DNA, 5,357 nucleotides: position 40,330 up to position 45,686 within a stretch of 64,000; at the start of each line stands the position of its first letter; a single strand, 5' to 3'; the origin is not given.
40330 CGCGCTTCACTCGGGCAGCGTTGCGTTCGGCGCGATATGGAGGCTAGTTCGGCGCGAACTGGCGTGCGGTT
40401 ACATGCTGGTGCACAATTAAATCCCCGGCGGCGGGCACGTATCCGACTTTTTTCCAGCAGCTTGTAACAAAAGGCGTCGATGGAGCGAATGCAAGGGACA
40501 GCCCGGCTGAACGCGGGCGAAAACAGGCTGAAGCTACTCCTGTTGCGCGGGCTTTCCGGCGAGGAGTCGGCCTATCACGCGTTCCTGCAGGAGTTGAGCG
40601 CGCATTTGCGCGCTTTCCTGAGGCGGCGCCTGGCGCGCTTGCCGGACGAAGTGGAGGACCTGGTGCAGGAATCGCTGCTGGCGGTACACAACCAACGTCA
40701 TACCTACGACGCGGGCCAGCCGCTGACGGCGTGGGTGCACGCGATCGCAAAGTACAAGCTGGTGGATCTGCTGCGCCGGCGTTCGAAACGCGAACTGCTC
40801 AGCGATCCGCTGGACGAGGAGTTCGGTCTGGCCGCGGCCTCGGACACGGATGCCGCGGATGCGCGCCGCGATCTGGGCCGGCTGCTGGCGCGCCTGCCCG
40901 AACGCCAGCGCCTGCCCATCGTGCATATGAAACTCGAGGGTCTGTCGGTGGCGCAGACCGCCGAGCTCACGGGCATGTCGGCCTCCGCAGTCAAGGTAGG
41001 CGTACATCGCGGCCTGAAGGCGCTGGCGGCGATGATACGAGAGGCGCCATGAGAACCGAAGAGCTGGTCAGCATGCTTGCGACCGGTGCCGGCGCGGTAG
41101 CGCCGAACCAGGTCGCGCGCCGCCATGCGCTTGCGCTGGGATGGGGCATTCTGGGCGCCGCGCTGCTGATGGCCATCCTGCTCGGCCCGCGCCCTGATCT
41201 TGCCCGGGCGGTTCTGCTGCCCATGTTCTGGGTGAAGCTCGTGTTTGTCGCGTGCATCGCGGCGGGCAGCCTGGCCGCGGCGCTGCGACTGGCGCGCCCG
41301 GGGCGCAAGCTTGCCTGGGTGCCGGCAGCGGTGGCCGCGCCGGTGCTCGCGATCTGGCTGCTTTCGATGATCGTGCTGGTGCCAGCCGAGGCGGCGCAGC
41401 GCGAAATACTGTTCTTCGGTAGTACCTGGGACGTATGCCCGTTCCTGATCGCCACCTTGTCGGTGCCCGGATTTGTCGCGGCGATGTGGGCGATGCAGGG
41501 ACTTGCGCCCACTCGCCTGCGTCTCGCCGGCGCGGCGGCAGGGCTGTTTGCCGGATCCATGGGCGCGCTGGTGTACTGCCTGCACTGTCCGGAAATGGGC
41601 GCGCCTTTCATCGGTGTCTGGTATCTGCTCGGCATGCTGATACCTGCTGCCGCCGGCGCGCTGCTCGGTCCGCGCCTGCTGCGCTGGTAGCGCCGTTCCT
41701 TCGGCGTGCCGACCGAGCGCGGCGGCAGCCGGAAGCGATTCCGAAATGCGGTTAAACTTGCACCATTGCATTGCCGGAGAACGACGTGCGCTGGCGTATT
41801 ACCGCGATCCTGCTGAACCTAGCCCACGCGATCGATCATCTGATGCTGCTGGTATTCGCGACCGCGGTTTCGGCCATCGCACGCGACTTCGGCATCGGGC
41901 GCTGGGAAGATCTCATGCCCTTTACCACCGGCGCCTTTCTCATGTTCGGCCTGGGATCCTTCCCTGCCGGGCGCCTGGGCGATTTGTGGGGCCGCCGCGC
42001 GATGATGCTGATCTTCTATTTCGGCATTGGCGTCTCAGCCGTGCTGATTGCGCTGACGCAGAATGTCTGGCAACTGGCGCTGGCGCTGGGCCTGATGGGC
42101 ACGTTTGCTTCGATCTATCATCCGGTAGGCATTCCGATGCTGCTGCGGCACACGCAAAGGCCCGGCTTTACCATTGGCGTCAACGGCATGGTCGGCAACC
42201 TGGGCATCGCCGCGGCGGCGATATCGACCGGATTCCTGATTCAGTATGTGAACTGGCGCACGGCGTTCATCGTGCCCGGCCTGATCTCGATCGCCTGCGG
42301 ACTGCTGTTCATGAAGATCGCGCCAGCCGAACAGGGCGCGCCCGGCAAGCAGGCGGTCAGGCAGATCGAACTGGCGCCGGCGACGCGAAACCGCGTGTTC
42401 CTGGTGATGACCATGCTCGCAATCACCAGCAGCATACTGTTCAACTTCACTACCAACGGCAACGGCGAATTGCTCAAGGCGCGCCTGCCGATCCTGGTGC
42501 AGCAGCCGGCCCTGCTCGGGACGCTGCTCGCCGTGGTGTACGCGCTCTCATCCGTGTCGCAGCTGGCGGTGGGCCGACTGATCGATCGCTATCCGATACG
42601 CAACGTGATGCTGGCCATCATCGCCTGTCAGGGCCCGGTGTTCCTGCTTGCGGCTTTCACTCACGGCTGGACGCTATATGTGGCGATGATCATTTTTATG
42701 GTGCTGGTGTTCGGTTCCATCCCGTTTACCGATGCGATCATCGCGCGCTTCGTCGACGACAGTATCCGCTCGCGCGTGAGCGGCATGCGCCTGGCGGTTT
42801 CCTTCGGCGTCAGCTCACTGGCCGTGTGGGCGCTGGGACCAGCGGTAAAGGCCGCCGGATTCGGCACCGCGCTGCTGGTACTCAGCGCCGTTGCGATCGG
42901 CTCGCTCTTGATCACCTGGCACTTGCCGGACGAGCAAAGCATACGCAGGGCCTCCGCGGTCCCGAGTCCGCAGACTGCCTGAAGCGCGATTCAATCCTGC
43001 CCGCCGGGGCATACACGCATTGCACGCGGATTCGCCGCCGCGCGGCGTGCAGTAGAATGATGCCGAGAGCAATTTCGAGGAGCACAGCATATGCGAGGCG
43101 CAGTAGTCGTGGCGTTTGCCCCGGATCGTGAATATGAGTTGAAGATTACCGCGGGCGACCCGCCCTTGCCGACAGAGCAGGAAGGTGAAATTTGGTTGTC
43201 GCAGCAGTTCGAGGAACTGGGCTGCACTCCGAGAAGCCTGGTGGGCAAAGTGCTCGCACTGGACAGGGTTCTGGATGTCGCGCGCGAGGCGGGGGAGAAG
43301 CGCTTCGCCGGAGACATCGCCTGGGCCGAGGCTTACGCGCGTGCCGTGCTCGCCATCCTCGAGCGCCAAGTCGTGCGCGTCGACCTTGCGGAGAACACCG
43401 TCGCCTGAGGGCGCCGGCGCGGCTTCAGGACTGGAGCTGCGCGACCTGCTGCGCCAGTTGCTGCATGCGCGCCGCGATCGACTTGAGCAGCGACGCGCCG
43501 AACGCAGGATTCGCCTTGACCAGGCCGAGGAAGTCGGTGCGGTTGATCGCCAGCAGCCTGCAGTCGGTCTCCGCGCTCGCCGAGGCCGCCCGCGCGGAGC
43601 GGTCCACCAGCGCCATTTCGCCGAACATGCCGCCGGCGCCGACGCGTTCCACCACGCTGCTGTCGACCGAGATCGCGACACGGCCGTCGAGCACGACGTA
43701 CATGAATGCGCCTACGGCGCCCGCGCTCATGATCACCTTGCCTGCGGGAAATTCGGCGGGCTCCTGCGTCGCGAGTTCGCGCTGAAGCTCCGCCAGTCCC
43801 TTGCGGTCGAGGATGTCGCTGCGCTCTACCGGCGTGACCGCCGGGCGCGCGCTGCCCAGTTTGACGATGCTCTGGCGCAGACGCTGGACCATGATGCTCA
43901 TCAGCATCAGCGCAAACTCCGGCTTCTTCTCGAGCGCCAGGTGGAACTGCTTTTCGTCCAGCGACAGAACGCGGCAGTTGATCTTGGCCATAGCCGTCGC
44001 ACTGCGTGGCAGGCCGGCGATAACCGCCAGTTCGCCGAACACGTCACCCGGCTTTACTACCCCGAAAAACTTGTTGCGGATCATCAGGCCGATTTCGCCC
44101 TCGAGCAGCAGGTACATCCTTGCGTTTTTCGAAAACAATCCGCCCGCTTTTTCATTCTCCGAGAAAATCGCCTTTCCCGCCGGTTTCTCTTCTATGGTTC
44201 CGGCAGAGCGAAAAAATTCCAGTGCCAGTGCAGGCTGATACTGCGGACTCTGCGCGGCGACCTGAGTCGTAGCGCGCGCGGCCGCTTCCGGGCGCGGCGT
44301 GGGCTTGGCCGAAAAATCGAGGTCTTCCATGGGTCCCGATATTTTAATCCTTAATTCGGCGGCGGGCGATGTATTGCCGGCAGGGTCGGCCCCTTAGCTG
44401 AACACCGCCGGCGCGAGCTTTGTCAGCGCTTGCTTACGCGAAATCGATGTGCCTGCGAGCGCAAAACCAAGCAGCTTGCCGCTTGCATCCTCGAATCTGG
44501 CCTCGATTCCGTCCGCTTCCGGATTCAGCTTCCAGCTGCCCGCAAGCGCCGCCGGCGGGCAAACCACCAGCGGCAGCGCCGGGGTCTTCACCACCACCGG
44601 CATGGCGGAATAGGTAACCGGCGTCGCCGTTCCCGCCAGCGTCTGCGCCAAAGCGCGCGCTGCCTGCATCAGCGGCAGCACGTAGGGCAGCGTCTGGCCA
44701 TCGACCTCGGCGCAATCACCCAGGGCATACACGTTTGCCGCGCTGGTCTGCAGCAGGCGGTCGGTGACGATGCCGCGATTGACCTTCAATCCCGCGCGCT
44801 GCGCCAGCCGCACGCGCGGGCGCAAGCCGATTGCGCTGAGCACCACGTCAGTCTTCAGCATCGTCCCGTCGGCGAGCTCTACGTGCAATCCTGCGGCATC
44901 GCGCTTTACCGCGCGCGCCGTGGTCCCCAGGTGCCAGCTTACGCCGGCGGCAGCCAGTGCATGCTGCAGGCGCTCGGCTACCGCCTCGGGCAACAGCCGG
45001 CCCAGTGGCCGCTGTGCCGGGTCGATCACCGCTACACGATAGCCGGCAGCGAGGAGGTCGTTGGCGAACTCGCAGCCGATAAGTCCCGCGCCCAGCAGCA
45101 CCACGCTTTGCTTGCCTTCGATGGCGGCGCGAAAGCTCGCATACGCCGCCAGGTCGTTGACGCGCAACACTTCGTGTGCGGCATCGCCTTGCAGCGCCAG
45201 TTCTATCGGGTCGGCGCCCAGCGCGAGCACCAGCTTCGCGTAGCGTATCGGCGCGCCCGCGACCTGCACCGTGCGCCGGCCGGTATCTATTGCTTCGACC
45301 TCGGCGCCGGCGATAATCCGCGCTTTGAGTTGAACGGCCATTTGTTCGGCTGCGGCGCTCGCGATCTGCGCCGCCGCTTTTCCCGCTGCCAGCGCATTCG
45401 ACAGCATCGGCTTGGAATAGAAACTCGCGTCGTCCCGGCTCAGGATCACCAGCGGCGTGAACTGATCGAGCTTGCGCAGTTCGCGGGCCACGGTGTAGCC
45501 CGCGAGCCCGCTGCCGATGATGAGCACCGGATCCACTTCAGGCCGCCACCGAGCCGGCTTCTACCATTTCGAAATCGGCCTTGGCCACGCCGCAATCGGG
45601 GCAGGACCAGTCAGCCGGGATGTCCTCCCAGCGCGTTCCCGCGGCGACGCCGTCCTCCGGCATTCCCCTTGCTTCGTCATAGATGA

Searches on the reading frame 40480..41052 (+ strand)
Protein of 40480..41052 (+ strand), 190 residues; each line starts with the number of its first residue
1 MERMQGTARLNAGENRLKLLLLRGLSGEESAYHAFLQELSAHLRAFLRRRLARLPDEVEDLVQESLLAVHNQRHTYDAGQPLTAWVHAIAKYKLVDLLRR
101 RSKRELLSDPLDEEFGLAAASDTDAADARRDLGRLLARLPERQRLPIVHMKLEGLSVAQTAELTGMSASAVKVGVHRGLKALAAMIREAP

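Call 3: search_protein_families(library=pfam, proteins=[window:40480-41052:+], max_evalue=0.01)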
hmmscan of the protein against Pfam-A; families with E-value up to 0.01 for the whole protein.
window:40480-41052:+ (190 aa): 6 families
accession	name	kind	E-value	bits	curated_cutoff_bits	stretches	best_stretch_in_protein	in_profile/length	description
PF08281.18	Sigma70_r4_2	-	1.6e-13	50.5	25.7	1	130-182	2-54/54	Sigma-70, region 4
PF04542.20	Sigma70_r2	-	7.9e-11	42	24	1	39-103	5-70/71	Sigma-70 region 2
PF04545.22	Sigma70_r4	-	2.2e-07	30.7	24.1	1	135-182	1-48/50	Sigma-70, region 4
PF07638.17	Sigma70_ECF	-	5.3e-05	23.6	21.1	1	26-172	13-169/185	ECF sigma factor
PF13384.12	HTH_23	-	0.00026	21.2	24.6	1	141-171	4-34/50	Homeodomain-like domain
PF13560.12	HTH_31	-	0.005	17.6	27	1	131-171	1-31/64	Helix-turn-helix domain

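Call 17: search_protein_families(library=ncbifam, proteins=[window:40480-41052:+], max_evalue=0.01)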
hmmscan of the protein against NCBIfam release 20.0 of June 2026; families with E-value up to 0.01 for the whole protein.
window:40480-41052:+ (190 aa): 79 families (the best 25 are shown)
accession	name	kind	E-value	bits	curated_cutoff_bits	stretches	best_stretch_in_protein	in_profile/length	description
NF009188.0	PRK12536.1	subfamily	1.7e-90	302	250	1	2-188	2-188/190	RNA polymerase sigma factor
NF009191.0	PRK12539.1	subfamily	2.2e-61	206.6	171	1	13-188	4-181/185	sigma-70 family RNA polymerase sigma factor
NF009165.0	PRK12512.1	equivalog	1.3e-43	148.7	198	1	13-188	5-181/184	RNA polymerase sigma factor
TIGR02983.1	SigE-fam_strep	subfamily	8.3e-22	77.8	141.55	1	27-186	3-158/162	SigE family RNA polymerase sigma factor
NF007230.0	PRK09648.1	subfamily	1.3e-21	77.3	209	1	12-188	8-191/195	RNA polymerase sigma factor ShbA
TIGR02959.1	SigZ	equivalog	8.3e-21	74.6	168.65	1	38-187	3-149/170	RNA polymerase sigma factor SigZ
NF007215.0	PRK09637.1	equivalog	7.8e-20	71.6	212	1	36-187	7-155/181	RNA polymerase sigma factor SigZ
TIGR02937.1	sigma70-ECF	superfamily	1.1e-19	70.6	42.9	1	31-183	2-162/165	sigma-70 family RNA polymerase sigma factor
NF007225.0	PRK09643.1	equivalog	1.2e-18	67.5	190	1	18-187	15-183/204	RNA polymerase sigma factor SigM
TIGR02989.1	Sig-70_gvs1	subfamily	3.4e-18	66.1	124.55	1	32-182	3-154/158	RNA polymerase sigma-70 factor, Rhodopirellula/Verrucomicrobium family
NF009166.1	PRK12513.1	equivalog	1.8e-17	63.7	206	1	19-182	11-182/193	RNA polymerase sigma factor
NF058625.1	sigma_PG0214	equivalog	6.2e-16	58.6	130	1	49-183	22-158/170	GFO_1088 family ECF-type sigma factor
NF004113.0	PRK05602.1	equivalog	3.1e-15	56.3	208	1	26-188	41-203/211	RNA polymerase sigma factor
TIGR02985.1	Sig70_bacteroi1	subfamily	1.2e-14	54.9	126.4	1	31-184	2-160/162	RNA polymerase sigma-70 factor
TIGR02950.1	SigM_subfam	subfamily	3.8e-13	49.6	147.95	1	55-185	24-157/159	RNA polymerase sigma factor, SigM family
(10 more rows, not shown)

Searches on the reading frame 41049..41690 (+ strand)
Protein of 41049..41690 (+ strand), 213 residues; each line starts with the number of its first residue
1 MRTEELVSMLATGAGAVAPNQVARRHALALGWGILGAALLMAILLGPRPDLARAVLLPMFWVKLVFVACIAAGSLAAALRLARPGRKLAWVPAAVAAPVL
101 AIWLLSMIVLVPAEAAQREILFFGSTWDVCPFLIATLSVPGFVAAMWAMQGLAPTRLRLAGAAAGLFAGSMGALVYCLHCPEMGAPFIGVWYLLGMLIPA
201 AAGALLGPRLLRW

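Call 3: search_protein_families(library=pfam, proteins=[window:41049-41690:+], max_evalue=0.01)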
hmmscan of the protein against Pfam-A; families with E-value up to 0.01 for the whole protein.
window:41049-41690:+ (213 aa): 1 family
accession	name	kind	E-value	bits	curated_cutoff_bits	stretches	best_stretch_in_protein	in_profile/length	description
PF06532.16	NrsF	-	8.2e-69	231.9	26.8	1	10-213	1-204/204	Negative regulator of sigma F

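Call 17: search_protein_families(library=ncbifam, proteins=[window:41049-41690:+], max_evalue=0.01)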
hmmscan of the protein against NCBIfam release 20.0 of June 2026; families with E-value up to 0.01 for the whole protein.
window:41049-41690:+ (213 aa): 1 family
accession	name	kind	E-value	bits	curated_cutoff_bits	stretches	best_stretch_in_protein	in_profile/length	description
NF042994.1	AntiSigF_NrsF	equivalog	2.6e-39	134.9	300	1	1-213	1-214/214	anti-sigma-F factor NrsF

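Call 54: find_related_loci(query=A2, collection=metagenome_contigs, flank=8000)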
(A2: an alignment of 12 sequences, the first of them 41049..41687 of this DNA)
Query A2 (213 aa) in metagenome_contigs; peptide patterns used: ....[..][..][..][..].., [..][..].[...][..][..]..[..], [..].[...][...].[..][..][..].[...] (x = any residue, [..] = any of these).
600 stretches matched a pattern (row limit reached: there are more); 258 encode a relative of the query (tblastn E <= 1e-3); the best 80 are kept; 80 distinct loci.
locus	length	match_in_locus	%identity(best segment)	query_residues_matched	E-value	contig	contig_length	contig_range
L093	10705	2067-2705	81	1-213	7e-95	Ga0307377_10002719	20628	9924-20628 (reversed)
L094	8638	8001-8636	73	1-212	2e-88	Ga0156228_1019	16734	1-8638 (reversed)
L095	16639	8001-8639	68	1-213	5e-88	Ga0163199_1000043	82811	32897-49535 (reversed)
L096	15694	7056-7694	71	1-213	9e-88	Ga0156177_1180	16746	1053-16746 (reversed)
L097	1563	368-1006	70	1-213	1e-92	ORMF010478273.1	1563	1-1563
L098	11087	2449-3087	73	1-213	7e-86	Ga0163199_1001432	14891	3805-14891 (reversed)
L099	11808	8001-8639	80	1-213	3e-85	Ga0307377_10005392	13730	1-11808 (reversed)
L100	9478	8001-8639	69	1-213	3e-84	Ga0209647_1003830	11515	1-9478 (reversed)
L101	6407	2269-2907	64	1-213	1e-83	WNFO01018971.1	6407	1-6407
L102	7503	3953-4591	66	1-213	2e-81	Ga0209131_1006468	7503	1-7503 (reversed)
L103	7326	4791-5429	64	1-213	7e-80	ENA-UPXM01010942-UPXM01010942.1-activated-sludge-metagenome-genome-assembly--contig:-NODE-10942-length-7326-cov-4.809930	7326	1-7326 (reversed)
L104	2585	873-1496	70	1-208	2e-81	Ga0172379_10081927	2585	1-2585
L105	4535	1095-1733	72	1-213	3e-79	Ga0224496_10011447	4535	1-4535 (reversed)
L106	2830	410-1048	69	1-213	4e-79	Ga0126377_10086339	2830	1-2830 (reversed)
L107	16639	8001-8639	70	1-213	3e-78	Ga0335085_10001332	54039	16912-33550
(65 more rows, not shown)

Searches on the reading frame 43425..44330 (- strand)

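Call 57: search_protein_families(library=pfam, proteins=[window:43425-44330:-], max_evalue=0.00001)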
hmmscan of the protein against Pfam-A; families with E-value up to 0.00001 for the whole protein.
window:43425-44330:- (301 aa): 1 family
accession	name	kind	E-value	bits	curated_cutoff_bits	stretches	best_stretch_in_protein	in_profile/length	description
PF00027.35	cNMP_binding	-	3.6e-33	113.8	27.5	2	193-273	3-88/89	Cyclic nucleotide-binding domain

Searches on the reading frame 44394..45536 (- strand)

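Call 57: search_protein_families(library=pfam, proteins=[window:44394-45536:-], max_evalue=0.00001)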
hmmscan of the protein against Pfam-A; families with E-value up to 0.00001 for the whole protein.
window:44394-45536:- (380 aa): 7 families
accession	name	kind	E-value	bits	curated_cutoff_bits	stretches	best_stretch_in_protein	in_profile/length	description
PF07992.20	Pyr_redox_2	-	9.5e-56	189.8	26.1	1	4-284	3-278/291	Pyridine nucleotide-disulphide oxidoreductase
PF18113.7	Rbx_binding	-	9e-24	83.5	22.1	1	306-373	1-69/71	Rubredoxin binding C-terminal domain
PF00070.33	Pyr_redox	-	6e-17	62.4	22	1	145-222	2-80/82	Pyridine nucleotide-disulphide oxidoreductase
PF13450.12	NAD_binding_8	-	1.1e-07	32.4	21.9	0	148-192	2-45/68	NAD(P)-binding Rossmann-like domain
PF13738.12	Pyr_redox_3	-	1.2e-07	31.8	30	1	65-273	89-305/305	Pyridine nucleotide-disulphide oxidoreductase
PF01266.30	DAO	-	2.7e-07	30.9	27.9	0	145-176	2-33/353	FAD dependent oxidoreductase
PF05834.18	Lycopene_cycl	-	2.8e-06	27.1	23.4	0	180-289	83-194/380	Lycopene cyclase protein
